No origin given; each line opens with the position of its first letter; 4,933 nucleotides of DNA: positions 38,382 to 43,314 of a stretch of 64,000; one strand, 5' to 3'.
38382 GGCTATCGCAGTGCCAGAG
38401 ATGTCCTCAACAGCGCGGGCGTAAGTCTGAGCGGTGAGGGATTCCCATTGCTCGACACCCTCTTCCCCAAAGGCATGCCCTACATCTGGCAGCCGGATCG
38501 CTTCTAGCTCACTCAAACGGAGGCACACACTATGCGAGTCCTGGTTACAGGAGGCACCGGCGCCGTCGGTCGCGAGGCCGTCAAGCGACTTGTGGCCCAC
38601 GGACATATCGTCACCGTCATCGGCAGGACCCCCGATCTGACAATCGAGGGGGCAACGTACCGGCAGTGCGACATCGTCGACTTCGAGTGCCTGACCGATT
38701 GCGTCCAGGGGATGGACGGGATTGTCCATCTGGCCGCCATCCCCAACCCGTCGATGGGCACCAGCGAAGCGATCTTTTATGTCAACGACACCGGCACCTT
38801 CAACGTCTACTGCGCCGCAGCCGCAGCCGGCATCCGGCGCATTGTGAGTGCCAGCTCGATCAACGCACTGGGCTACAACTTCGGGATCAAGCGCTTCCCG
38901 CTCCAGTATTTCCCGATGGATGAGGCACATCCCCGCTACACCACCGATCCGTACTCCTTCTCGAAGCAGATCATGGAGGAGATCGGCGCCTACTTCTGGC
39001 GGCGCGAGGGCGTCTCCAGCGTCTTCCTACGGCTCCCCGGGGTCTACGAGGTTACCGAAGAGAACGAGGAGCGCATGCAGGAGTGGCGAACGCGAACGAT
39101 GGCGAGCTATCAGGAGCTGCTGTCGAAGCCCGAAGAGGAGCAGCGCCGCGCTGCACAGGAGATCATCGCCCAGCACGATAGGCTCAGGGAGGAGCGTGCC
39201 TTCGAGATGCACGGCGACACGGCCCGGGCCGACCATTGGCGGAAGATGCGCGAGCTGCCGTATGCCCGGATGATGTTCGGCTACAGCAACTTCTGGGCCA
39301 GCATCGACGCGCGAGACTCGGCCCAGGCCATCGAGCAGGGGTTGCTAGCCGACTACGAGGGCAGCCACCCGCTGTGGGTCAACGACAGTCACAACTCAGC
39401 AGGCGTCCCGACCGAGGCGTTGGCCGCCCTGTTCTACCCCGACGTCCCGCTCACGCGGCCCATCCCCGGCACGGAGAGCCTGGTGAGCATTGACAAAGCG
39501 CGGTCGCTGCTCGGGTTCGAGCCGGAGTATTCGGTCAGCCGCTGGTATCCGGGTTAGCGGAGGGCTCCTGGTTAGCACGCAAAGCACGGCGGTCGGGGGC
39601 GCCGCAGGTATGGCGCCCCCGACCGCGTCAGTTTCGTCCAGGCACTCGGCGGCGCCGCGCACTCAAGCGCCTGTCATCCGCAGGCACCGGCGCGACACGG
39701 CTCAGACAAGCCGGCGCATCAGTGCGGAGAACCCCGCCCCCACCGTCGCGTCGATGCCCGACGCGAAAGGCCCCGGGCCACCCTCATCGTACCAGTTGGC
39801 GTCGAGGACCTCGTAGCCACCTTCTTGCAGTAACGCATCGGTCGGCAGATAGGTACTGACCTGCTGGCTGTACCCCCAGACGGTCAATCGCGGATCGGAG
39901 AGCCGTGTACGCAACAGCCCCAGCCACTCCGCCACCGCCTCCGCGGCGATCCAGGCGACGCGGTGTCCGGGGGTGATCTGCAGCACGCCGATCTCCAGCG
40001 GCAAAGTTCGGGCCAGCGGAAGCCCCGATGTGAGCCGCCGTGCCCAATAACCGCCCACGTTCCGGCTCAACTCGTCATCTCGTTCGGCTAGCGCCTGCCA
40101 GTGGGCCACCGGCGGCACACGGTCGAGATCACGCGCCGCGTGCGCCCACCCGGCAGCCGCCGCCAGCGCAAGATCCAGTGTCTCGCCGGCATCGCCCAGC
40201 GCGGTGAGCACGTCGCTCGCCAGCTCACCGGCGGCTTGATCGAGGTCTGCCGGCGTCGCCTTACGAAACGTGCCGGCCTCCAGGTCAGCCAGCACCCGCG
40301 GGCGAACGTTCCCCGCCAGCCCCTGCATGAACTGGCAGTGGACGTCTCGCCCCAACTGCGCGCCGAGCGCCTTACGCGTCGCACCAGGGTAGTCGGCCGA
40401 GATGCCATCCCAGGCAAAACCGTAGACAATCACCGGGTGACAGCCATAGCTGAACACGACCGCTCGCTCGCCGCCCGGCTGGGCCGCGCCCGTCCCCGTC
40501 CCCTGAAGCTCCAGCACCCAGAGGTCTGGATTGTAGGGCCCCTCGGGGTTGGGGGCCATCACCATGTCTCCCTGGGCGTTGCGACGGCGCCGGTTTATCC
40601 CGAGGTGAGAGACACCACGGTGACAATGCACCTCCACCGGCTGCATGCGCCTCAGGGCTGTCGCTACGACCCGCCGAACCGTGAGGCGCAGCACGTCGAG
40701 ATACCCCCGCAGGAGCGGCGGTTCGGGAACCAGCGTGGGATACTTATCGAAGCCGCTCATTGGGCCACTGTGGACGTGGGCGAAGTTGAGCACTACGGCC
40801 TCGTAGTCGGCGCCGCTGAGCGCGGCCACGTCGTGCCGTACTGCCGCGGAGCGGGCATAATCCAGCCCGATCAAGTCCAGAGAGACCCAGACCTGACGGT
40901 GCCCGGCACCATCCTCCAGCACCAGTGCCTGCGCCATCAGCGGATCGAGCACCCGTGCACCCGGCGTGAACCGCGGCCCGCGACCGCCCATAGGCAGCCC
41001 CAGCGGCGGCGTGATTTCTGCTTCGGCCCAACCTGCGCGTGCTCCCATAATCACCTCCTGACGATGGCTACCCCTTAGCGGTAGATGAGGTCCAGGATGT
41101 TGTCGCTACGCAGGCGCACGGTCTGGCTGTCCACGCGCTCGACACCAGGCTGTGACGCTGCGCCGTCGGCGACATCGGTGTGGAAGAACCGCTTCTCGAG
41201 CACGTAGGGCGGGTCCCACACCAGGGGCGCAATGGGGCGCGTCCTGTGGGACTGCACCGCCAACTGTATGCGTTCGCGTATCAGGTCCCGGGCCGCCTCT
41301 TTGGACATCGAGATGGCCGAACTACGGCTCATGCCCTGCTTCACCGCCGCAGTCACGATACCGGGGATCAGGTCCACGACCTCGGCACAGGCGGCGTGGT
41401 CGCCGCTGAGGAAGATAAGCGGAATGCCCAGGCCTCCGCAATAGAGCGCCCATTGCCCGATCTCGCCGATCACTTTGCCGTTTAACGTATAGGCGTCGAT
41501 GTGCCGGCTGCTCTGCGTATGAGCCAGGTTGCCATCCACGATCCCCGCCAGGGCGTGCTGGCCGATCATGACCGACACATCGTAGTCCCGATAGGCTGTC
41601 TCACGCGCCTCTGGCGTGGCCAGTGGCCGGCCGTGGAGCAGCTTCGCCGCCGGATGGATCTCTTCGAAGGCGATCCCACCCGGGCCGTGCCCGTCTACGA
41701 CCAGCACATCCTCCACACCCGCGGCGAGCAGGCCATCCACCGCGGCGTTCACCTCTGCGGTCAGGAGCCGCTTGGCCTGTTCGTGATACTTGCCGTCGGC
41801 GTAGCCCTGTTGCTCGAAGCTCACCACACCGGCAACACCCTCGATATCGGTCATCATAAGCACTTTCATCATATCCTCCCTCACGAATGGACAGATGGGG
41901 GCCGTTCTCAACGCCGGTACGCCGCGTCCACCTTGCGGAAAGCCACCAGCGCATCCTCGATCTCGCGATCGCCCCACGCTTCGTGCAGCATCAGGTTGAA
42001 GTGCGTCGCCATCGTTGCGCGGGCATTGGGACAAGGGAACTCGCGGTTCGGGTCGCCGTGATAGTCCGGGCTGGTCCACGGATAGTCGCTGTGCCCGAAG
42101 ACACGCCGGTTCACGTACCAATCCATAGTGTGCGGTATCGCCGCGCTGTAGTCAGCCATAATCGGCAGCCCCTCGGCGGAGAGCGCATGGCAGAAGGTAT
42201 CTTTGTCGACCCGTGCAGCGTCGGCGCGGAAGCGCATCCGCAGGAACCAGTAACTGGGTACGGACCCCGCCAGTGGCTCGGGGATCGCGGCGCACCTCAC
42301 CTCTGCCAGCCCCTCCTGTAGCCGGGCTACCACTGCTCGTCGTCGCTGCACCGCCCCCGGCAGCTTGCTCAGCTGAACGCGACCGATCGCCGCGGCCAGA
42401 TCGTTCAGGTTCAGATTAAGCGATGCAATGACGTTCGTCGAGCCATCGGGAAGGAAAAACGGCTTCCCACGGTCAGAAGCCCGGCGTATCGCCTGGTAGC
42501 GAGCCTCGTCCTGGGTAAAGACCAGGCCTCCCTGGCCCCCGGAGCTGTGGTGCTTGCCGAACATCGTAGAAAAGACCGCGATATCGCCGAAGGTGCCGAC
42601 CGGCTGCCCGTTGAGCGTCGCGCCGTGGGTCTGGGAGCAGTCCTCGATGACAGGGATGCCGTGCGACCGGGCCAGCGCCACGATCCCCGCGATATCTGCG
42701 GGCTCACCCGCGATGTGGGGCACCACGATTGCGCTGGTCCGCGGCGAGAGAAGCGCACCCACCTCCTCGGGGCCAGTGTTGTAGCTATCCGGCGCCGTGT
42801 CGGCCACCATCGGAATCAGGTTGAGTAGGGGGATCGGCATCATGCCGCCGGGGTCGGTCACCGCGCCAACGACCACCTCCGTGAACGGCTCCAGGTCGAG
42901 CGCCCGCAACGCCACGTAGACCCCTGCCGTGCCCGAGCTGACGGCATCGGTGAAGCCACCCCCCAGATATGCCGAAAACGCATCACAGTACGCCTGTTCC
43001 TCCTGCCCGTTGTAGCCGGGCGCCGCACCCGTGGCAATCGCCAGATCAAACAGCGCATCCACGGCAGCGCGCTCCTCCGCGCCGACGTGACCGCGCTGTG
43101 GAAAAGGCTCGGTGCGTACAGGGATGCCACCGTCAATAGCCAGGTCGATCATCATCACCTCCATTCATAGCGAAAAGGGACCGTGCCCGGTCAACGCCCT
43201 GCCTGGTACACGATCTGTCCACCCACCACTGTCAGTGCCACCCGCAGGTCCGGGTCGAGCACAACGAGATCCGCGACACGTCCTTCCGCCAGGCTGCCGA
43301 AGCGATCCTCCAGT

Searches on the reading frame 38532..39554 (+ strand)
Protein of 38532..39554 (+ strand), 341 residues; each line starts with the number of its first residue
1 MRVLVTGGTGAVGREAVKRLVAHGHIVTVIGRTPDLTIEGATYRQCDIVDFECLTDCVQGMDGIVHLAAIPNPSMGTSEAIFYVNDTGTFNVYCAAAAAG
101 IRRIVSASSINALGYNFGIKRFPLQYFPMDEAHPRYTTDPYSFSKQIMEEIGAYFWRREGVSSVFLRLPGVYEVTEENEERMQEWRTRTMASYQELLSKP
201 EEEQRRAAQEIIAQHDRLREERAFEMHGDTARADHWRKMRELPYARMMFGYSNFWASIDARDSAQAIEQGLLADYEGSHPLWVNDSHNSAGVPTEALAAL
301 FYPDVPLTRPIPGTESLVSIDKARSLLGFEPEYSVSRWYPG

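Call 16: search_protein_families(library=pfam, proteins=[window:38532-39554:+], max_evalue=0.001)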
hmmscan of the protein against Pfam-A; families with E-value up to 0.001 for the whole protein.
window:38532-39554:+ (341 aa): 7 families
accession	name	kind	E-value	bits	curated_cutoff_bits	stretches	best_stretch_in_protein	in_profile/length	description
PF01370.27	Epimerase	-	1.2e-21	77.6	20.9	1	3-194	1-197/240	NAD dependent epimerase/dehydratase family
PF01073.25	3Beta_HSD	-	3.5e-15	56.2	22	1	4-150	1-155/280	3-beta hydroxysteroid dehydrogenase/isomerase family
PF16363.11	GDP_Man_Dehyd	-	2.4e-13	50.7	27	1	4-168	1-180/332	GDP-mannose 4,6 dehydratase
PF13460.12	NAD_binding_10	-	1.8e-11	44.7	27.2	1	7-113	1-102/184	NAD(P)H-binding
PF04321.23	RmlD_sub_bind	-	3.8e-06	26.6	27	1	1-176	1-156/287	RmlD substrate binding domain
PF05368.20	NmrA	-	0.00072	19.7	27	0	2-107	4-105/298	NmrA-like family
PF02719.21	Polysacc_synt_2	-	0.00076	19.2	20.2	0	3-109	1-128/293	Polysaccharide biosynthesis protein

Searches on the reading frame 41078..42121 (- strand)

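Call 16: search_protein_families(library=pfam, proteins=[window:41078-42121:-], max_evalue=0.001)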
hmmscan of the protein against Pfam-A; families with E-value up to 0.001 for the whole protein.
window:41078-42121:- (348 aa): 1 family
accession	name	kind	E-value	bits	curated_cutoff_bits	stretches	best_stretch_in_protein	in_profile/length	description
PF04951.18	Peptidase_M55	-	1.2e-64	218.7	25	1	85-345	1-258/264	D-aminopeptidase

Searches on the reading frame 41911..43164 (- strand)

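Call 16: search_protein_families(library=pfam, proteins=[window:41911-43164:-], max_evalue=0.001)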
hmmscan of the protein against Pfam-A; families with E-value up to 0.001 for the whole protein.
window:41911-43164:- (418 aa): 1 family
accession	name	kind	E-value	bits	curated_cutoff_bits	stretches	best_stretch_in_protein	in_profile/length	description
PF01041.23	DegT_DnrJ_EryC1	-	3.8e-58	197.9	19.8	1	52-353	22-320/360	DegT/DnrJ/EryC1/StrS aminotransferase family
